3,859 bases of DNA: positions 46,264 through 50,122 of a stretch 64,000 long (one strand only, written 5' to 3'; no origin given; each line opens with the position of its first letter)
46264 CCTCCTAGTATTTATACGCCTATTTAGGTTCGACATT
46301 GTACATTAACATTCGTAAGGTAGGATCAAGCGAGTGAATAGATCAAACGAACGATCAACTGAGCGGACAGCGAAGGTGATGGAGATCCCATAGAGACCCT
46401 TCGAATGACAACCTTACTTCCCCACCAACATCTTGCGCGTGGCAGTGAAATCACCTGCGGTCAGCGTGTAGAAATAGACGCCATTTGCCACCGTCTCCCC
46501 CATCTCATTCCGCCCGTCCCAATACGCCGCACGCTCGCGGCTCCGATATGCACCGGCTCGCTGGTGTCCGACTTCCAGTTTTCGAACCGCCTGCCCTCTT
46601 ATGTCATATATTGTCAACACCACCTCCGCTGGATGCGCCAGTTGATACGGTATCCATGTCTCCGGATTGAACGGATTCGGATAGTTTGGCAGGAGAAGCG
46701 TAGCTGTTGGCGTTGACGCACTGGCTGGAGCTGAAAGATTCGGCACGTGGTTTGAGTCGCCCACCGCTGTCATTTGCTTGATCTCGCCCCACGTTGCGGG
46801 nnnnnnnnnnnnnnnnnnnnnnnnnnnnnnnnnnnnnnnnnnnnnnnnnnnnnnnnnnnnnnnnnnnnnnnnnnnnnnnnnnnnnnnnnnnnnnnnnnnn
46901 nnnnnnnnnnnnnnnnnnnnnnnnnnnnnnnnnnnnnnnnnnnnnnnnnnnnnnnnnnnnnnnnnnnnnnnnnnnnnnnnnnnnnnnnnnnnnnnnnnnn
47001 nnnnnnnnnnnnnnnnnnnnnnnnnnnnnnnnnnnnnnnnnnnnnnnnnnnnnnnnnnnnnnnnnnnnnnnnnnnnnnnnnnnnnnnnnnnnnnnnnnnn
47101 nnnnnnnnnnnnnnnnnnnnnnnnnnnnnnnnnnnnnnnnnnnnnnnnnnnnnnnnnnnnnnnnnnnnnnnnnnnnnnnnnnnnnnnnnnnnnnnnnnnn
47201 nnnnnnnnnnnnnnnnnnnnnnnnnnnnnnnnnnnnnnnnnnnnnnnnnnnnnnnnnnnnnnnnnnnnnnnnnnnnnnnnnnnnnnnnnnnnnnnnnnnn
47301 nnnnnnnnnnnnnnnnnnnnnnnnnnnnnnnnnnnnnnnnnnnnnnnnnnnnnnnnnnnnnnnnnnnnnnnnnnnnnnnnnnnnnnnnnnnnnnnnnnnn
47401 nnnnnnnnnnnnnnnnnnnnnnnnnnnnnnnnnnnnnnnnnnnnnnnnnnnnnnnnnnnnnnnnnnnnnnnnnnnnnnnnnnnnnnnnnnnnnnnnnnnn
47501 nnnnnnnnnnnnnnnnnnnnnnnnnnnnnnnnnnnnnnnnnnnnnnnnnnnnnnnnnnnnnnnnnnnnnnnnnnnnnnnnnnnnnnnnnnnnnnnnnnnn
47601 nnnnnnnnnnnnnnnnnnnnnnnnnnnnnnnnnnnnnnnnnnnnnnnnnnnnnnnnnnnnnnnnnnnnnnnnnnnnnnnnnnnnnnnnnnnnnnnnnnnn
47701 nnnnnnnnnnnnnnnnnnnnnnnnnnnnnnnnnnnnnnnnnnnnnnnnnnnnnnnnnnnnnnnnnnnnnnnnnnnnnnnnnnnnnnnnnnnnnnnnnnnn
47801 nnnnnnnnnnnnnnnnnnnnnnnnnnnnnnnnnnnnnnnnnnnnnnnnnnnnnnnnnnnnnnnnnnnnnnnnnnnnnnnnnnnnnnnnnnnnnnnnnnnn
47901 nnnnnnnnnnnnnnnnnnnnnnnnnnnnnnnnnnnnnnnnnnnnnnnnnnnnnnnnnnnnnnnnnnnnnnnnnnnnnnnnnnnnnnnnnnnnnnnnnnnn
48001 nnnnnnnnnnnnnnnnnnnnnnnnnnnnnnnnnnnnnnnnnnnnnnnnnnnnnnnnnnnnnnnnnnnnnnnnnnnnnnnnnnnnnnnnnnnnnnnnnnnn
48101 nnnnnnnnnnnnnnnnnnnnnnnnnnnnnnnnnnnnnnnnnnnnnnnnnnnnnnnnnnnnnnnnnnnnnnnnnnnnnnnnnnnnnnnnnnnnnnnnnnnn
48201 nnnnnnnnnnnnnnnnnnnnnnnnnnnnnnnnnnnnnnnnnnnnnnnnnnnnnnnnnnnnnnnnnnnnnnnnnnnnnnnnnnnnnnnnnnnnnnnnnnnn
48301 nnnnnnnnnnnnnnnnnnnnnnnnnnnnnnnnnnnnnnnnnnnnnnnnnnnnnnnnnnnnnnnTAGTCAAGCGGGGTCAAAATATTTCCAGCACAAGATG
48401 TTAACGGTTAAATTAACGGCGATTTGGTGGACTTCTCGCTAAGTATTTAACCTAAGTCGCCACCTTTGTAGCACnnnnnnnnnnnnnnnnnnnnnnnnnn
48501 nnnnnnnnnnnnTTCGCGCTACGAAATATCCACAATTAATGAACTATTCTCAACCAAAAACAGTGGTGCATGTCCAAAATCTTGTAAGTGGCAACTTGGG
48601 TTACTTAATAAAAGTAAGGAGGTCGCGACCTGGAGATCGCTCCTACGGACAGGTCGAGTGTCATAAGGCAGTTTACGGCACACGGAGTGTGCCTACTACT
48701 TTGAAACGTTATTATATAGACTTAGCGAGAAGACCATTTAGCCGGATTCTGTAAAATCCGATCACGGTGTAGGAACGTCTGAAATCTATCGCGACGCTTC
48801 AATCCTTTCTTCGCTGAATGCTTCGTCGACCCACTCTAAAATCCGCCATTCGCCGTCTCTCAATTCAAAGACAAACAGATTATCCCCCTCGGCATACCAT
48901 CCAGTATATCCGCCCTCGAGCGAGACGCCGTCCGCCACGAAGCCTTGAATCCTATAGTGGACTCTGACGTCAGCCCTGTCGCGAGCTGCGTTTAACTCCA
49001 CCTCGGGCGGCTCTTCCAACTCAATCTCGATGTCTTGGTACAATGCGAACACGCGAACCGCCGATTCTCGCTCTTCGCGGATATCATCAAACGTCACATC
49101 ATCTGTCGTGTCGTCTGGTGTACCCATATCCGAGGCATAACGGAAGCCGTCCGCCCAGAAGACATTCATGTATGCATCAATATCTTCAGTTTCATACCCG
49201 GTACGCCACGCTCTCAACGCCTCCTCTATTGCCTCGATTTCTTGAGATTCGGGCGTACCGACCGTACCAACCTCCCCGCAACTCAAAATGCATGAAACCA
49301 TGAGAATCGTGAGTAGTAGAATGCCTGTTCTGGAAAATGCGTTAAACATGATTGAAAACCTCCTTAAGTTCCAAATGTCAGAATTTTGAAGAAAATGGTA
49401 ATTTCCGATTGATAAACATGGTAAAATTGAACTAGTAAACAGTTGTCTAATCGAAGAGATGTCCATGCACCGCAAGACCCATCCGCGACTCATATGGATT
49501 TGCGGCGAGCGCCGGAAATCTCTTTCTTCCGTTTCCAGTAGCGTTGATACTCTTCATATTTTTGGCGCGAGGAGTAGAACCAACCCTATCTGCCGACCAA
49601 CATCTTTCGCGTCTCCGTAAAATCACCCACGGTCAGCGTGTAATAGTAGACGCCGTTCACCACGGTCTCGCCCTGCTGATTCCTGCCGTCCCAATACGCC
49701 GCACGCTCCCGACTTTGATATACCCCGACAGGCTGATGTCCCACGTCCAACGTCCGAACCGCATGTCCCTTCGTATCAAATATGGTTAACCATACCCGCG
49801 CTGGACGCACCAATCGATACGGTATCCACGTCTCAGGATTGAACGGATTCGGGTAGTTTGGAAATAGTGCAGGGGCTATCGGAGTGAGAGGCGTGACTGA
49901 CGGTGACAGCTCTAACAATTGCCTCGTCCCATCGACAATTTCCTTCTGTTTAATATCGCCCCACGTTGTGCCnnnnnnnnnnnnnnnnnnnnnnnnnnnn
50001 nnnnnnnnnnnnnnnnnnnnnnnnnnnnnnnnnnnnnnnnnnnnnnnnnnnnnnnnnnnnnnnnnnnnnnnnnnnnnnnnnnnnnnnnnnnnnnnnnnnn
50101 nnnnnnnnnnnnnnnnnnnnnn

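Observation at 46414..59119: Head-to-tail array of five WD40-T9SS paralogs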

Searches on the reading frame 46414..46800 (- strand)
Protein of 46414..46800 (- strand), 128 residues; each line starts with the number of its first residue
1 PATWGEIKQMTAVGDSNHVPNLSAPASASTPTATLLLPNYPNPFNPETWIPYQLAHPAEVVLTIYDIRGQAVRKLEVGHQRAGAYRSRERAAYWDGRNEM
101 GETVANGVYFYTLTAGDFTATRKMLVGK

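Call 57: search_protein_families(library=pfam, proteins=[window:46414-46800:-], max_evalue=0.01)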
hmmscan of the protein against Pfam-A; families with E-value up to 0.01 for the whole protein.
window:46414-46800:- (128 aa): 3 families
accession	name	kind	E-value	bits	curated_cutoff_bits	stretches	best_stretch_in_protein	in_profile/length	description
PF13860.13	FlgD_ig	-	1.8e-10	41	27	1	52-115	16-75/79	FlgD Ig-like domain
PF18962.6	Por_Secre_tail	-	9e-06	26.3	27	1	40-76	2-38/75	Secretion system C-terminal sorting domain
PF13585.12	CHU_C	-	3.6e-05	24.2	27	1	60-116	29-74/86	CHU_C Type IX secretion signal domain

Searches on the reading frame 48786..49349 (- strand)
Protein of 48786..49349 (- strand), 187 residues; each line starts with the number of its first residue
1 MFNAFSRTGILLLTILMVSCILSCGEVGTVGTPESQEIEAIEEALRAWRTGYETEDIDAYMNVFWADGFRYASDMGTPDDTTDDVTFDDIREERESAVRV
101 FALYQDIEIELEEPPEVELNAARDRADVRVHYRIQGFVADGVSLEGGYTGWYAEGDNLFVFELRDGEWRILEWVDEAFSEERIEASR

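Call 22: find_related_loci(query=window:48786-49349:-, collection=genome_contigs, flank=10000)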
Query window:48786-49349:- (187 aa) in genome_contigs; peptide patterns used: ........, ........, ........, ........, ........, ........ (x = any residue, [..] = any of these).
93 stretches matched a pattern; 22 encode a relative of the query (tblastn E <= 1e-3); 22 distinct loci.
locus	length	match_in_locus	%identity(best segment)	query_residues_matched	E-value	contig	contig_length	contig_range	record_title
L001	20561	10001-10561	93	1-187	2e-105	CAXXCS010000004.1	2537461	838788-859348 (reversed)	MAG: Candidatus Poribacteria bacterium isolate f2072dac-7ec4-414b-ba18-4a473c62d403 genome assembly, contig: contig_4, w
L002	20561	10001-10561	79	1-187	3e-102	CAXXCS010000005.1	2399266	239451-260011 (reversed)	MAG: Candidatus Poribacteria bacterium isolate f2072dac-7ec4-414b-ba18-4a473c62d403 genome assembly, contig: contig_5, w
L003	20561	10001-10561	89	1-187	9e-101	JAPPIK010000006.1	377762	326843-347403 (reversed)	MAG: Candidatus Poribacteria bacterium isolate RHO2_bin_20 NODE_21_length_377762_cov_42.274618, whole genome shotgun seq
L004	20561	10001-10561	77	1-187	8e-98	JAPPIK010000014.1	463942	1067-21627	MAG: Candidatus Poribacteria bacterium isolate RHO2_bin_20 NODE_15_length_463942_cov_36.532953, whole genome shotgun seq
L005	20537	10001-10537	79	1-179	6e-96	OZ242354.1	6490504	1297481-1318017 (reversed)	MAG: Candidatus Poribacteria bacterium isolate 342ba744-3869-4f81-a489-a0f16b16fbc4 genome assembly, chromosome: 1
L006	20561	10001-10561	84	1-187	6e-96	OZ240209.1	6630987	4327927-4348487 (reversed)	MAG: Candidatus Poribacteria bacterium isolate 386b7814-a0df-4328-ba8d-cea90b69f229 genome assembly, chromosome: 1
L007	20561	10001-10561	91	1-187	9e-91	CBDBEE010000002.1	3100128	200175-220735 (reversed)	MAG: Candidatus Poribacteria bacterium isolate 9eb15a66-94a6-4ca6-bf90-476f30333b94 genome assembly, contig: contig_2, w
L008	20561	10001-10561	91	1-187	9e-91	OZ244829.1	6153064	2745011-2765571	MAG: Candidatus Poribacteria bacterium isolate f10cb695-1b13-44a5-8b8c-8d396a4a49c1 genome assembly, chromosome: 1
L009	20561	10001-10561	91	1-187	3e-90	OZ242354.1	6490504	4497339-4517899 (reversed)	MAG: Candidatus Poribacteria bacterium isolate 342ba744-3869-4f81-a489-a0f16b16fbc4 genome assembly, chromosome: 1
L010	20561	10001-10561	90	1-187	7e-90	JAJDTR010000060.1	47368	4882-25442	MAG: Candidatus Poribacteria bacterium isolate jk18x1bzbins.36 k141_928119, whole genome shotgun sequence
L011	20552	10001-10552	78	1-184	2e-87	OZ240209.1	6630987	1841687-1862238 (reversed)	MAG: Candidatus Poribacteria bacterium isolate 386b7814-a0df-4328-ba8d-cea90b69f229 genome assembly, chromosome: 1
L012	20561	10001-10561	77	1-187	3e-87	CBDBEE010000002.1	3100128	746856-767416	MAG: Candidatus Poribacteria bacterium isolate 9eb15a66-94a6-4ca6-bf90-476f30333b94 genome assembly, contig: contig_2, w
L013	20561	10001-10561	74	1-187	6e-84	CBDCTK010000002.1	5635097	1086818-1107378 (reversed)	MAG: Candidatus Poribacteria bacterium isolate 5e1f03a3-4ce1-415a-a4c9-4ecbe52226bd genome assembly, contig: contig_2, w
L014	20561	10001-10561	90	1-187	5e-82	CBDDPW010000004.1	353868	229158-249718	MAG: Candidatus Poribacteria bacterium isolate 3f36937d-8c17-4172-b0cd-efb7b76609bb genome assembly, contig: contig_4, w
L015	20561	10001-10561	78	1-187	1e-74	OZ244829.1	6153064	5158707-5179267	MAG: Candidatus Poribacteria bacterium isolate f10cb695-1b13-44a5-8b8c-8d396a4a49c1 genome assembly, chromosome: 1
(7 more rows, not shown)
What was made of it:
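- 48786..49349 (-): Small SnoaL_4/NTF2-like putative lipoprotein (187 aa, '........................|GEV'). Used here as the synteny anchor of the array. 22 related loci were found (call 22).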

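Call 51: search_protein_families(library=pfam, proteins=[L013:2120-4318:+, L013:5758-6087:+, L013:6106-6813:+, L013:7541-9181:+, L013:9342-9860:+, L013:10001-10564:+, L013:10713-12821:+, L013:13393-16734:+, L013:16986-17993:+, L013:18107-18580:+], max_evalue=0.0001)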
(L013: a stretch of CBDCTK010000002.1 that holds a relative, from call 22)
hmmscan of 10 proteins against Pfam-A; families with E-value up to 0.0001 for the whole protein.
L013:2120-4318:+ (732 aa): 4 families
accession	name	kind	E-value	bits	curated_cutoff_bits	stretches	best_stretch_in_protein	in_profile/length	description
PF01274.28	MS_TIM-barrel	-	3.9e-62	209.9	26.4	1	337-572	2-237/248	Malate synthase, TIM barrel domain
PF20659.2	MS_C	-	1.6e-24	87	23.1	1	590-688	2-102/118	Malate synthase, C-terminal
PF20658.2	MSG_insertion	-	1.8e-22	79.7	24.8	1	160-235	1-76/76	Malate synthase G, alpha-beta insertion domain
PF20656.2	MS_N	-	2.5e-11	43.3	23.5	1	17-70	3-56/64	Malate synthase, N-terminal domain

L013:5758-6087:+ (109 aa): 1 family
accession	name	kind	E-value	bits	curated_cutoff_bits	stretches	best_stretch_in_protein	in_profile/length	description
PF00936.24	BMC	-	2.1e-30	105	24.5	1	5-80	1-75/75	BMC domain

L013:6106-6813:+ (235 aa): 1 family
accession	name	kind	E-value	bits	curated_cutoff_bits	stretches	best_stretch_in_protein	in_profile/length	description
PF06130.18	PTAC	-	2.5e-66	223.2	25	1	49-224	1-175/176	Phosphate propanoyltransferase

L013:7541-9181:+ (546 aa): 0 families

L013:9342-9860:+ (172 aa): 1 family
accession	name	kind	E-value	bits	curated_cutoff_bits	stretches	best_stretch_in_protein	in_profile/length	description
PF18935.5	DUF5683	-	5.6e-11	43.1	26.7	1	28-145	4-127/151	Family of unknown function (DUF5683)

L013:10001-10564:+ (187 aa): 0 families

L013:10713-12821:+ (702 aa): 3 families
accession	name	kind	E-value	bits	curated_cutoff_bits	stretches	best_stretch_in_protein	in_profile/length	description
PF02706.20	Wzz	-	2.7e-05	24.8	25.5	0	13-104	2-87/91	Chain length determinant protein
PF13614.12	AAA_31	-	6.5e-05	23.4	27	0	549-680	19-155/177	AAA domain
PF13807.11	GNVR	-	7.6e-05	23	27.7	0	428-472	35-79/82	G-rich domain on putative tyrosine kinase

L013:13393-16734:+ (1113 aa): 0 families

L013:16986-17993:+ (335 aa): 3 families
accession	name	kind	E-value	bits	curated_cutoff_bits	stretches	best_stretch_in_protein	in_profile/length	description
PF01618.21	MotA_ExbB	-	6e-33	113.7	22.9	1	192-315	6-124/127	MotA/TolQ/ExbB proton channel family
PF13620.12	CarboxypepD_reg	-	2e-12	47.7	32.3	1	34-109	1-75/82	Carboxypeptidase regulatory-like domain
PF13715.12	CarbopepD_reg_2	-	9.8e-06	26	32.2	1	36-94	2-56/88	CarboxypepD_reg-like domain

L013:18107-18580:+ (157 aa): 1 family
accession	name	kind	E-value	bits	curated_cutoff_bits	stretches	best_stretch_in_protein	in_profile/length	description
PF02472.21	ExbD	-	4.9e-24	85.3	25.4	1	26-153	2-125/128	Biopolymer transport protein ExbD/TolR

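Call 69: search_protein_families(library=padloc, proteins=[window:48786-49349:-], max_evalue=0.001)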
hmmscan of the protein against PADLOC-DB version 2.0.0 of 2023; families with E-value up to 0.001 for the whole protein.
window:48786-49349:- (187 aa): 0 families

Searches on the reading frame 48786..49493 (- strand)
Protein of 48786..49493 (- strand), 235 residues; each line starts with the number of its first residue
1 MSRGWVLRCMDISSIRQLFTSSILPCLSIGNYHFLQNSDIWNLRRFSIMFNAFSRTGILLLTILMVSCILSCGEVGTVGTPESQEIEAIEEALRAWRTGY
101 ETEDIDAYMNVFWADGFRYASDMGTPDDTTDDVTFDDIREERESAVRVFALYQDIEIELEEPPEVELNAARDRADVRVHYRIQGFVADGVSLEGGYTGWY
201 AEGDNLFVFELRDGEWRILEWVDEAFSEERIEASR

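Call 11: search_protein_families(library=pfam, proteins=[window:48786-49493:-], max_evalue=0.01)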
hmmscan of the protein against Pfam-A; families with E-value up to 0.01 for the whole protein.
window:48786-49493:- (235 aa): 2 families
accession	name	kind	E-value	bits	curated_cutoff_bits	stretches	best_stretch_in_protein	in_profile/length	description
PF13577.12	SnoaL_4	-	2.2e-05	24.9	24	1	82-221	2-125/126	SnoaL-like domain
PF14534.12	DUF4440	-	0.0092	16.9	25.2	0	89-218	1-107/107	Domain of unknown function (DUF4440)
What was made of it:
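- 48786..49349 (-): Pfam SnoaL_4 at 24.9 bits against a cutoff of 24 (call 11).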

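Call 12: search_protein_families(library=ncbifam, proteins=[window:48786-49493:-], max_evalue=0.01)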
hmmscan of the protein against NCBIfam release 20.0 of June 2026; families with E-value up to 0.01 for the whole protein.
window:48786-49493:- (235 aa): 0 families

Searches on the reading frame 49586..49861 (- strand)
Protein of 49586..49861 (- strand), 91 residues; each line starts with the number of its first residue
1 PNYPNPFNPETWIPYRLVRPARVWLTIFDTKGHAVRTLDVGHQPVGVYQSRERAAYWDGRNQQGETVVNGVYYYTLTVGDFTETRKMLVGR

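Call 66: predict_structure(alignment_id=A3)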
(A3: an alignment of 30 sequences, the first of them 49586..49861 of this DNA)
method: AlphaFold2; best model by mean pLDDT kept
length: 91 residues; sequences in the alignment: 30
mean_pLDDT: 85.2   pTM: 0.77
mean pLDDT of the five models: 85.2, 83.8, 82.2, 82.2, 82.1
residues with pLDDT >= 90: 51; 70-90: 29; 50-70: 5; < 50: 6
segments of 3 or more residues with pLDDT < 50: 1-6
pLDDT, mean of each block of 10 residues (from residue 1): 48 89 95 94 91 85 89 92 87 59
secondary structure, 60 per line:
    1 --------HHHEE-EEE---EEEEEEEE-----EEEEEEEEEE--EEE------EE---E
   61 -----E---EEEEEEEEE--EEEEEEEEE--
elements in order: E15-17 E21-28 E34-43 E46-48 E70-78 E81-89

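Call 68: fold_search(model_id=the predicted structure, library=pdb)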
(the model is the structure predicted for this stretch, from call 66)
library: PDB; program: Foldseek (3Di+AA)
matches with E <= 10: 867; with E <= 0.001: 14
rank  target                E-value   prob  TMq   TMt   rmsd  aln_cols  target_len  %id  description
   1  7eha_A                6.0e-05  1.00  0.60  0.33   3.4        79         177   33  Crystal structure of the flagellar hook cap from Salmonella enterica serovar Typhimurium (released 2021-11-24)
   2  7eha_B                7.1e-05  1.00  0.59  0.34   3.4        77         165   34  Crystal structure of the flagellar hook cap from Salmonella enterica serovar Typhimurium (released 2021-11-24)
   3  7eh9_A                8.9e-05  1.00  0.63  0.44   2.7        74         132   34  Crystal structure of the flagellar hook cap fragment from Salmonella enterica serovar Typhimurium (released 2021-11-24)
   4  7eha_E                1.2e-04  1.00  0.61  0.35   3.4        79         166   33  Crystal structure of the flagellar hook cap from Salmonella enterica serovar Typhimurium (released 2021-11-24)
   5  7eha_C                1.3e-04  1.00  0.58  0.34   3.5        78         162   33  Crystal structure of the flagellar hook cap from Salmonella enterica serovar Typhimurium (released 2021-11-24)
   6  7eh9_B                1.6e-04  1.00  0.65  0.44   3.2        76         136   36  Crystal structure of the flagellar hook cap fragment from Salmonella enterica serovar Typhimurium (released 2021-11-24)
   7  7bhq_A                2.2e-04  1.00  0.56  0.27   3.9        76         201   34  In situ assembled Salmonella FlgD hook cap complex (released 2021-05-05)
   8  7bhq_D                3.0e-04  1.00  0.61  0.29   3.3        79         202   33  In situ assembled Salmonella FlgD hook cap complex (released 2021-05-05)
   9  7bhq_B                3.4e-04  1.00  0.63  0.29   3.2        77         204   32  In situ assembled Salmonella FlgD hook cap complex (released 2021-05-05)
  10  3osv_D                3.4e-04  1.00  0.60  0.43   3.0        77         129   23  The crytsal structure of FLGD from P. Aeruginosa (released 2011-05-04)
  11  3osv_C                5.0e-04  1.00  0.60  0.43   3.0        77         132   23  The crytsal structure of FLGD from P. Aeruginosa (released 2011-05-04)
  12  7bhq_C                5.3e-04  1.00  0.59  0.29   3.3        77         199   34  In situ assembled Salmonella FlgD hook cap complex (released 2021-05-05)
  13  3osv_A                5.6e-04  1.00  0.60  0.43   3.0        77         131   23  The crytsal structure of FLGD from P. Aeruginosa (released 2011-05-04)
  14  3osv_B                9.3e-04  1.00  0.60  0.43   3.0        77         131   23  The crytsal structure of FLGD from P. Aeruginosa (released 2011-05-04)
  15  5m11                  1.6e-03  1.00  0.54  0.08   3.1        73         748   20  Structural and functional probing of PorZ, an essential bacterial surface component of the type-IX secretion system of h (released 2016-11-09)
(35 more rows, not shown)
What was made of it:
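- On T9SS type A cargo: FlgD ranks higher, at E 6e-5 and TM 0.60-0.65 (call 68).
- It matches FlgD at TM 0.6, and also PorZ, PorU and the NucA/RemA CTDs at E 2e-3 to 6e-2 (calls 66, 68). The fold also matches the PorZ and PorU CTDs and CTDs bound to the T9SS translocon (call 68).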

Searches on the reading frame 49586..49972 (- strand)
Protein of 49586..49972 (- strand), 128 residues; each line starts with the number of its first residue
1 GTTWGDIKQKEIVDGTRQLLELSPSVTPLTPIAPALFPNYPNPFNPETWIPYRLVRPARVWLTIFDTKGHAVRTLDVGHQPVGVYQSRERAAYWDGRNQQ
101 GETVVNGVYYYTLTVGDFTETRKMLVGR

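Call 34: search_solved_structures(query=window:49586-49900:-, max_evalue=10, show_alignments=2)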
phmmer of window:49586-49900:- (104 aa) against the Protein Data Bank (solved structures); distinct sequences matched with E-value up to 10: 9.
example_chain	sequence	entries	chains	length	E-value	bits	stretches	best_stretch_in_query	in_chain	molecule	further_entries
7eh9_A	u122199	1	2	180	2.4e-05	27.7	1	29-92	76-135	Basal-body rod modification protein FlgD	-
7bhq_A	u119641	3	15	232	3.9e-05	27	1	29-92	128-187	Basal-body rod modification protein FlgD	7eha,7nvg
3osv_A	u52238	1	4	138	0.0018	21.6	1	31-88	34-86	Flagellar basal-body rod modification protein FlgD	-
1d2p_A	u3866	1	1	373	0.012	18.9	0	32-101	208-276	COLLAGEN ADHESIN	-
3eif_A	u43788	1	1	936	0.12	15.8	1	63-89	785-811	C5a peptidase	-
7yzx_A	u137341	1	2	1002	0.14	15.6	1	63-89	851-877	C5a peptidase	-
7bj3_A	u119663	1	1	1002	0.14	15.6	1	63-89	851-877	C5a peptidase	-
1xf1_A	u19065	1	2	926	0.43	14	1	63-89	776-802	C5a peptidase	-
8bty_A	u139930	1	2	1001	0.5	13.7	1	63-89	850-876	C5a peptidase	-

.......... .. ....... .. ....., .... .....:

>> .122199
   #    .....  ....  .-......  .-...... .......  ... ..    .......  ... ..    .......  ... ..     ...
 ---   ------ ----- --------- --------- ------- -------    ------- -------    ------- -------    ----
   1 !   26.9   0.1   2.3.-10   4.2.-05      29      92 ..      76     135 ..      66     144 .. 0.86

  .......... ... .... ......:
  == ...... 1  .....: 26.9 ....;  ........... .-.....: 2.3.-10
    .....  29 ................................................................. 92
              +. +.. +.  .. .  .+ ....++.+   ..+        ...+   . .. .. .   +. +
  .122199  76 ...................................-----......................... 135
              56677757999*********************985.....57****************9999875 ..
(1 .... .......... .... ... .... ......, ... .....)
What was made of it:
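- The tail resembles FlgD's Ig-like domain more closely than any solved T9SS CTD, by sequence and by fold (calls 34, 68).
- Tried and rejected: A PDB sequence search found none, only FlgD (call 34).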

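Call 53: find_homologous_proteins(query=window:49586-49861:-, max_evalue=0.00001)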
Query window:49586-49861:- (91 aa): 1649 proteins with E <= 0.00001 among 1691 candidates; the best 120 are listed.
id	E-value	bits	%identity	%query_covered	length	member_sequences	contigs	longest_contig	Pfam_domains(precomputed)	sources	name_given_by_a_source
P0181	7.7e-43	162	78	100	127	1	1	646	PF13585.13,PF18962.8,PF13860.13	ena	-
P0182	1.4e-42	162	77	100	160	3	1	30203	PF25174.2,PF23381.2,PF18962.8,PF13860.13,PF00400.39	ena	-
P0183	4.4e-42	160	78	99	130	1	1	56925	PF18962.8,PF13860.13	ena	-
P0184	1.0e-41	159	78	97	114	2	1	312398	PF18962.8,PF13860.13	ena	-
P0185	9.4e-41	156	78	98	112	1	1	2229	PF18962.8,PF13860.13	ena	-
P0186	1.2e-40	155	75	100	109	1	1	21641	PF13585.13,PF18962.8,PF13860.13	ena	-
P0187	3.4e-40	154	76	100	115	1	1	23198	PF18962.8,PF13860.13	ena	-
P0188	5.0e-40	153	74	99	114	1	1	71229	PF18962.8,PF13860.13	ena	-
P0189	1.4e-39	152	73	98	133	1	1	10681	PF18962.8,PF13860.13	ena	-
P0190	5.4e-39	150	74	100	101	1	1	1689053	PF18962.8,PF13860.13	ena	-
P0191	1.9e-38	148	71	99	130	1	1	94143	PF18962.8,PF13860.13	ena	-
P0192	4.2e-38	147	73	100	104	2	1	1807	PF18962.8,PF13860.13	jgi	-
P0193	4.3e-38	147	71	100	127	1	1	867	PF18962.8,PF13860.13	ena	-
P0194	4.5e-38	147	73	100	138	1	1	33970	PF13585.13,PF18962.8,PF13860.13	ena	-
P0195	5.6e-38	147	70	98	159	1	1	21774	PF13585.13,PF18962.8,PF13860.13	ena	-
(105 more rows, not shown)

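Call 57: search_protein_families(library=pfam, proteins=[window:49586-49972:-], max_evalue=0.01)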
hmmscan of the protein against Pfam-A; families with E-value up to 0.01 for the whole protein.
window:49586-49972:- (128 aa): 2 families
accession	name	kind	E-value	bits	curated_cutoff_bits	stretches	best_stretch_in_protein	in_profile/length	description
PF13860.13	FlgD_ig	-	3.6e-09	36.9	27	1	60-114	25-74/79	FlgD Ig-like domain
PF13585.12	CHU_C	-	8.3e-06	26.3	27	1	83-121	40-79/86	CHU_C Type IX secretion signal domain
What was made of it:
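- FlgD_ig is the best Pfam, PDB-sequence and fold match (calls 34, 57, 68).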
